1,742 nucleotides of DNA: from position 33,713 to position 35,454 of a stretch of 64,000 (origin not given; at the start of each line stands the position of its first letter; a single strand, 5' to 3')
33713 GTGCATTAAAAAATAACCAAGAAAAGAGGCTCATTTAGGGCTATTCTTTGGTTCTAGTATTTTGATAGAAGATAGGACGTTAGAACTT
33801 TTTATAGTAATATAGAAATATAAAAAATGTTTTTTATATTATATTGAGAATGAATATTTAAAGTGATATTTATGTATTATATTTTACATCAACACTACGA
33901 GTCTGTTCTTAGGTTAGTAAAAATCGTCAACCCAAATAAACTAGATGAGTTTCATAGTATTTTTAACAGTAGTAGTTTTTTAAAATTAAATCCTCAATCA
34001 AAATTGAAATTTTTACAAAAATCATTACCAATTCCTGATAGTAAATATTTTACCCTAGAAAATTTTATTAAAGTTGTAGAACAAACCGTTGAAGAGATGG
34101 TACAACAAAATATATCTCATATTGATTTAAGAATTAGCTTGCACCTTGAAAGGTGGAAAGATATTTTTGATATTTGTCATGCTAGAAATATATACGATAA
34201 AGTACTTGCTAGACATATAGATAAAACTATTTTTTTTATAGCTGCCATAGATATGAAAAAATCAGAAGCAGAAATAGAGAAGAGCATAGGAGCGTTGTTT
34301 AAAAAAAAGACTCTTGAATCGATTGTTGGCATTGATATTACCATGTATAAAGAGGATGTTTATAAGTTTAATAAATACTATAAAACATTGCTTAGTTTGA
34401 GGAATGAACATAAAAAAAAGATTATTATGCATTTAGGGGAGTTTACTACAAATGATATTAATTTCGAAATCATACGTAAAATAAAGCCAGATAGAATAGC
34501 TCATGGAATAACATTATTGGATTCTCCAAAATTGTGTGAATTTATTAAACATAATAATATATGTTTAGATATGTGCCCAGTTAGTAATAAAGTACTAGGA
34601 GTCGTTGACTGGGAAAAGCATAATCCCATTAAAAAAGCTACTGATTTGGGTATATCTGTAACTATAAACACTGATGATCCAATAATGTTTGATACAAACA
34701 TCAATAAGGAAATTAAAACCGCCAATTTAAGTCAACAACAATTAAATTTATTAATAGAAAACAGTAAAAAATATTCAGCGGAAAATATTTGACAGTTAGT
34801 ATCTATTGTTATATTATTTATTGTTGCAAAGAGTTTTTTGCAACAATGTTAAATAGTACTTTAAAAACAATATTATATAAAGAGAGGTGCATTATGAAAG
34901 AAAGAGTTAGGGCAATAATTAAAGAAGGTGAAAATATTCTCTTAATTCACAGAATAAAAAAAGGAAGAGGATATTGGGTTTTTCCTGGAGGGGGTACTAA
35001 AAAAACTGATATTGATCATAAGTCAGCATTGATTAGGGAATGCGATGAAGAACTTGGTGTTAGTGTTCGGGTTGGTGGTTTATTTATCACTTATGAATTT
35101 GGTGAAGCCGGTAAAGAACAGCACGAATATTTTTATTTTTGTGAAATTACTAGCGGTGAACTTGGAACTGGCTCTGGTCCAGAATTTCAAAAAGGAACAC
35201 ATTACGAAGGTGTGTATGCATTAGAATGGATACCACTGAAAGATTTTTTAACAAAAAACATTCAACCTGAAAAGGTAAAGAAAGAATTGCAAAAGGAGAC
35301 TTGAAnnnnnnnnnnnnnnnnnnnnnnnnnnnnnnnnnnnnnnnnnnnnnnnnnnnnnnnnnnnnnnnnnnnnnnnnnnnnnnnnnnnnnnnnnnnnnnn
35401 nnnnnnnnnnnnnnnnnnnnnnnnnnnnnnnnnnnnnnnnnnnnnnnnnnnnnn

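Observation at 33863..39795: Candidate small-molecule or nucleotide-modification pathway: DHQS-like cyclase, two kinase types, a pol-beta nucleotidyltransferase, two NUDIX paralogs and a deaminase-family hydrolase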

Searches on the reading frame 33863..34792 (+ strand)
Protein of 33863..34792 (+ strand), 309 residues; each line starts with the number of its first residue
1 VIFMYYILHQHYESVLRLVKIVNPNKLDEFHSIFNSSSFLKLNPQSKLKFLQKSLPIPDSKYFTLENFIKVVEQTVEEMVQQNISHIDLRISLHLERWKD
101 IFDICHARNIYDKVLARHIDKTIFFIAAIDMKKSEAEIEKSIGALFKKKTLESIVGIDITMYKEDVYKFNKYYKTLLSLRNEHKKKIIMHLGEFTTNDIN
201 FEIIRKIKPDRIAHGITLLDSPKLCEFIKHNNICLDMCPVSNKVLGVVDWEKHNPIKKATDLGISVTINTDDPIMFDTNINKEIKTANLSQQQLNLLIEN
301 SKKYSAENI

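Call 3: search_protein_families(library=pfam, proteins=[window:33863-34792:+], max_evalue=0.01)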
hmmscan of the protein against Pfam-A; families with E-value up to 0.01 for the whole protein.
window:33863-34792:+ (309 aa): 3 families
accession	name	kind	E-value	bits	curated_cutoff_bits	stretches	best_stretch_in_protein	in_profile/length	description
PF00962.28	A_deaminase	-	6.4e-27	94.9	27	1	63-288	65-292/330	Adenosine deaminase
PF19326.5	AMP_deaminase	-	6.3e-07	28.6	27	1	198-277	463-540/630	AMP deaminase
PF01979.26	Amidohydro_1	-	9.6e-05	22.2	25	1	111-299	63-276/345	Amidohydrolase family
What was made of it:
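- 33872..34792 (+): g1: adenosine/AMP-deaminase-family amidohydrolase, 306 aa. The ORF is open from 33863. Pfam PF00962, 6e-27 (call 3).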

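Call 4: search_protein_families(library=ncbifam, proteins=[window:33863-34792:+], max_evalue=0.01)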
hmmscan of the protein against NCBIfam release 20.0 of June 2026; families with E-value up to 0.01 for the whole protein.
window:33863-34792:+ (309 aa): 11 families
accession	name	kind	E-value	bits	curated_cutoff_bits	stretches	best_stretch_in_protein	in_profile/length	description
TIGR01430.1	aden_deam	equivalog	6.5e-30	104.3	216.55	1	66-301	67-305/323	adenosine deaminase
NF006848.0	PRK09358.1-3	equivalog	8.7e-24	84.4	426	1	148-288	150-288/325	adenosine deaminase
NF006854.0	PRK09358.3-1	equivalog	2.9e-21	75.9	530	1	186-287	197-298/344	adenosine deaminase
NF006856.0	PRK09358.3-3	equivalog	5.4e-21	75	510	1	117-284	125-289/316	adenosine deaminase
NF006850.0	PRK09358.1-6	equivalog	7e-19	67.8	419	1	128-302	136-310/334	adenosine deaminase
NF006849.0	PRK09358.1-5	equivalog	1.5e-17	63.7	494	1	187-287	201-301/350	adenosine deaminase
NF006846.0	PRK09358.1-1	equivalog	3.2e-17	62.6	459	1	69-294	77-305/333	adenosine deaminase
TIGR01431.1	adm_rel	subfamily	2.3e-15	56.4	315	1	72-278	199-418/479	adenosine deaminase-related growth factor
NF006847.0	PRK09358.1-2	equivalog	2.2e-14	53.1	412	1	135-286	155-315/364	adenosine deaminase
NF006859.0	PRK09358.3-6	equivalog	4.7e-12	45.7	549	1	66-281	65-274/299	adenosine deaminase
TIGR01429.1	AMP_deaminase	equivalog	6e-07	28.5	726.3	1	207-277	459-527/611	AMP deaminase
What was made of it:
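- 33872..34792 (+): TIGR01430 scores 104 bits, below its 216 cut-off (call 4).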

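Call 6: search_protein_families(library=padloc, proteins=[window:33863-34792:+], max_evalue=0.01)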
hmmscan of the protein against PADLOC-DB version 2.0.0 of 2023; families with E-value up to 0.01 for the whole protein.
window:33863-34792:+ (309 aa): 2 families
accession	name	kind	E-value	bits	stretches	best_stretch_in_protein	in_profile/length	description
PDLC01908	CARF5--CARF_ADA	-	4.1e-22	76.8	1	70-295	334-564/605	-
PDLC02310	AbiEii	-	0.00052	17.5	1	70-151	155-235/265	AbiEii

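Call 51: search_solved_structures(query=window:33872-34792:+, max_evalue=0.001, show_alignments=2)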
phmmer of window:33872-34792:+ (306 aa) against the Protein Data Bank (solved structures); distinct sequences matched with E-value up to 0.001: 30.
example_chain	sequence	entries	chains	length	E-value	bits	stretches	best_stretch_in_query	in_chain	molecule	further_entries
2pgf_A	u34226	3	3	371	1.6e-17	67.3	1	148-283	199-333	adenosine deaminase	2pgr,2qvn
3ewc_A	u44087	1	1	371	1.7e-17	67.2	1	146-283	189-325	Adenosine deaminase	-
3ewd_A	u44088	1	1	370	1.8e-17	67.2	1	149-283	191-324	Adenosine deaminase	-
2amx_A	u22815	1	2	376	9e-16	61.6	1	171-282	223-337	adenosine deaminase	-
6ii7_A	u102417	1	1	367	1.2e-13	54.6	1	144-280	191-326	Adenosine deaminase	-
6n91_A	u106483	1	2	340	6.6e-11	45.6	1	175-291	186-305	Adenosine deaminase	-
4gxw_A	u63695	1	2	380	1.5e-09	41.1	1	142-277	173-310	Adenosine deaminase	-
3ou8_A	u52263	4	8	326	1.6e-09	41.1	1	151-300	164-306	Adenosine deaminase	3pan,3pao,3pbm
9vlv_A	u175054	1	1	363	2.4e-08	37.2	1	185-282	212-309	Adenosine deaminase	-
3lgd_A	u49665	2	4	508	3.1e-08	36.8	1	130-274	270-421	Adenosine deaminase CECR1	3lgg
9nti_A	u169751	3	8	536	5e-08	36.2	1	70-274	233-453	Adenosine deaminase AGSA,Adenosine deaminase AGSA,Chimeric adenosine deaminase growth fact | Adenosine deaminase AGSA,Adenosine deaminase AGSA,AMP deaminase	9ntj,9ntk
8qch_A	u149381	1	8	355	7.1e-08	35.7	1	63-291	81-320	Adenosine deaminase-like protein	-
6n9m_A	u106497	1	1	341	7.6e-08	35.6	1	184-283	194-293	Adenosine deaminase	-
3rys_A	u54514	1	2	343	1.2e-07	34.9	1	153-291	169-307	Adenosine deaminase 1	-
1ndv_A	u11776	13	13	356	3.4e-07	33.4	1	185-282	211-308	Adenosine deaminase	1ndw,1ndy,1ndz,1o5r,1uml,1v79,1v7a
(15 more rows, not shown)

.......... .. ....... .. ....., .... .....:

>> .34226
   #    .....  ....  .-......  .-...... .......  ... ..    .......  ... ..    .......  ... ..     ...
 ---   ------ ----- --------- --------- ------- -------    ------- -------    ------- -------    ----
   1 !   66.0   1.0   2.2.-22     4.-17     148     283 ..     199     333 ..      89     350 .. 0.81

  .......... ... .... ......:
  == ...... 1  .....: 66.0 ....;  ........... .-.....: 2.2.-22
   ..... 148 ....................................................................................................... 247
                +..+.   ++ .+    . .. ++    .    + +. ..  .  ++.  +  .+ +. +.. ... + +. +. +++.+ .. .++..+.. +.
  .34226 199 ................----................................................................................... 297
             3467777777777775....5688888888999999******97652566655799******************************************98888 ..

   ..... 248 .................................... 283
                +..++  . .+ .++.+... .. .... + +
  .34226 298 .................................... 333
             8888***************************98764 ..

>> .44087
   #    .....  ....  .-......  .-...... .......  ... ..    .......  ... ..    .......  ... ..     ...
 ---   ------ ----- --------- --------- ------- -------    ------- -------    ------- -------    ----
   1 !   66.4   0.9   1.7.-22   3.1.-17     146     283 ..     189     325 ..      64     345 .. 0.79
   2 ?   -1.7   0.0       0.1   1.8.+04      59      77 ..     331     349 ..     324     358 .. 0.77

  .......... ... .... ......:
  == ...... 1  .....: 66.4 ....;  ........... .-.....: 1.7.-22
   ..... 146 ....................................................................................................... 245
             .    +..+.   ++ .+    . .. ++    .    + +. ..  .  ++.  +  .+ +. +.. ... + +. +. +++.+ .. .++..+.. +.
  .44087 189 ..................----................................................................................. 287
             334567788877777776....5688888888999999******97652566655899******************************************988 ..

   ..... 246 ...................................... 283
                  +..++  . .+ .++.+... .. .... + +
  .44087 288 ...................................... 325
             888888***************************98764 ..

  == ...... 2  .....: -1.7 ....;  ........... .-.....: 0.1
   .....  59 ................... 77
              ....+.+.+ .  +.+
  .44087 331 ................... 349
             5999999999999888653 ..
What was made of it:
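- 33872..34792 (+): Best PDB matches are Plasmodium adenosine deaminases (call 51).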

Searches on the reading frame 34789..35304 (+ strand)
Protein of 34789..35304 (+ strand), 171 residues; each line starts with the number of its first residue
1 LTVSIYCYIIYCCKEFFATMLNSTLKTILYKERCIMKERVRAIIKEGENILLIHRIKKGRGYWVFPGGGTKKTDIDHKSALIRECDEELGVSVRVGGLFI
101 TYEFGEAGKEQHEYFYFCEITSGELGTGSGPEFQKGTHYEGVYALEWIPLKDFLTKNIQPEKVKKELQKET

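Call 3: search_protein_families(library=pfam, proteins=[window:34789-35304:+], max_evalue=0.01)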
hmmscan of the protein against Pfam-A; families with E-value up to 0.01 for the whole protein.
window:34789-35304:+ (171 aa): 1 family
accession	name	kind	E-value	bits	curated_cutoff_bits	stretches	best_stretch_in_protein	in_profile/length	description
PF00293.34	NUDIX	-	2.3e-13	50.7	21.1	1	40-160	6-125/134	NUDIX domain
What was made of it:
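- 34894..35304 (+): g2: NUDIX hydrolase paralog 'a', 136 aa. It is always next to g3 and is fused to it in some genomes. Pfam NUDIX, 2e-13 (call 3).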

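Call 4: search_protein_families(library=ncbifam, proteins=[window:34789-35304:+], max_evalue=0.01)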
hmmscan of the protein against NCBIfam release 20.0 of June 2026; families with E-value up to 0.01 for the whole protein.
window:34789-35304:+ (171 aa): 9 families
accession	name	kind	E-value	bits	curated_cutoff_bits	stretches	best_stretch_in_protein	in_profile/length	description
NF007834.0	PRK10546.1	equivalog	3e-08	33.6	156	1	38-124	5-92/135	pyrimidine (deoxy)nucleoside triphosphate diphosphatase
NF006530.0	PRK08999.1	equivalog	3e-08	33.1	245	1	42-104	11-75/315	Nudix family hydrolase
TIGR00586.1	mutt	equivalog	7.3e-07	29.3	97.9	1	42-131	11-101/129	8-oxo-dGTP diphosphatase MutT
NF008044.0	PRK10776.1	equivalog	2.5e-05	24.2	148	1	48-124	16-93/130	8-oxo-dGTP diphosphatase MutT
NF003787.0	PRK05379.1-4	equivalog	0.00062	18.8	449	1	40-92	211-263/346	bifunctional nicotinamide-nucleotide adenylyltransferase/Nudix hydroxylase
NF001937.0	PRK00714.1-4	equivalog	0.00081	19.1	139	1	43-92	15-61/161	RNA pyrophosphohydrolase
NF001936.0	PRK00714.1-3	equivalog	0.0018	18.2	118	1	50-92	25-65/155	RNA pyrophosphohydrolase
TIGR02705.1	nudix_YtkD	equivalog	0.0018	17.8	154.4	1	36-121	23-104/156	RNA deprotection pyrophosphohydrolase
NF011963.0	PRK15434.1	subfamily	0.0019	17.9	146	1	48-95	29-76/159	GDP-mannose mannosyl hydrolase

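Call 6: search_protein_families(library=padloc, proteins=[window:34789-35304:+], max_evalue=0.01)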
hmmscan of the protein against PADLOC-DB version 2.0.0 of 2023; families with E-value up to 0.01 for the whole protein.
window:34789-35304:+ (171 aa): 1 family
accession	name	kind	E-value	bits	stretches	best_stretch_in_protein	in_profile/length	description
PDLC04899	PDC-S07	-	3.3e-13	47.4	1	38-133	8-104/135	-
